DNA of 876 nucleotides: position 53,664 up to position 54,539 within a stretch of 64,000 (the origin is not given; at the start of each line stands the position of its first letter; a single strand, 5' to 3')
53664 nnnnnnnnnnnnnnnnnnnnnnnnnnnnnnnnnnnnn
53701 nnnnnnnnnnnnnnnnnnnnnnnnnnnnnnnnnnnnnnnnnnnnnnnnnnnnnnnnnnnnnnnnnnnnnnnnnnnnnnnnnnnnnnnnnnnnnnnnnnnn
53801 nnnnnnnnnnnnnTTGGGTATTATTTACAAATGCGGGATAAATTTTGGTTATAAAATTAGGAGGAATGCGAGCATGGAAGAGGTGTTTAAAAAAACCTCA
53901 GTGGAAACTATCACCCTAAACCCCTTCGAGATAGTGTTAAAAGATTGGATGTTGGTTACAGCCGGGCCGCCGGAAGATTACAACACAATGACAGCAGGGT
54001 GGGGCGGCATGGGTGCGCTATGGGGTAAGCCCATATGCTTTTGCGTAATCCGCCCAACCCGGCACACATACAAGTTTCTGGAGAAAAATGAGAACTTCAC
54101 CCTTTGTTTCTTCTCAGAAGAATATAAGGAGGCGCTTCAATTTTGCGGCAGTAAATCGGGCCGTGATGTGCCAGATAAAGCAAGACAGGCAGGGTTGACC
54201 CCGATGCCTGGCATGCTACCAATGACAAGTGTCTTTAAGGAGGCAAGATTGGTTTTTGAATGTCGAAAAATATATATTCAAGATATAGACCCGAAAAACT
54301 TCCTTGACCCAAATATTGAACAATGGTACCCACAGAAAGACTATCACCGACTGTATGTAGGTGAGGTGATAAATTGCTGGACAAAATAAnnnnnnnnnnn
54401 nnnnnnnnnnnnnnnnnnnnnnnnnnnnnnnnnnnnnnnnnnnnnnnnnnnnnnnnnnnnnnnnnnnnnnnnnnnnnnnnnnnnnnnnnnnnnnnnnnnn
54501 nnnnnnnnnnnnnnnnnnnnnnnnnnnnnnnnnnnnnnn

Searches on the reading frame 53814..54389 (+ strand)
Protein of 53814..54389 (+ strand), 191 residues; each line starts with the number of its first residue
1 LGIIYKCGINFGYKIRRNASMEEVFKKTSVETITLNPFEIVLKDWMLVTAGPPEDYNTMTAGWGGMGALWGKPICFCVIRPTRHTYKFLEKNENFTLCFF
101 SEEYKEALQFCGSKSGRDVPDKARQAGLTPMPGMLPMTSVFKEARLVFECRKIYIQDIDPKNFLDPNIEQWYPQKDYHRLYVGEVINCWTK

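Call 81: search_protein_families(library=pfam, proteins=[window:53814-54389:+], max_evalue=0.0001)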
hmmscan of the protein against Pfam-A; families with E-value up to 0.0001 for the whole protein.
window:53814-54389:+ (191 aa): 1 family
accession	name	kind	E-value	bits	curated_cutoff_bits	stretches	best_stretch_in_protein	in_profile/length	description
PF01613.24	Flavin_Reduct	-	1.1e-12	48.7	27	1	46-190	9-133/153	Flavin reductase like domain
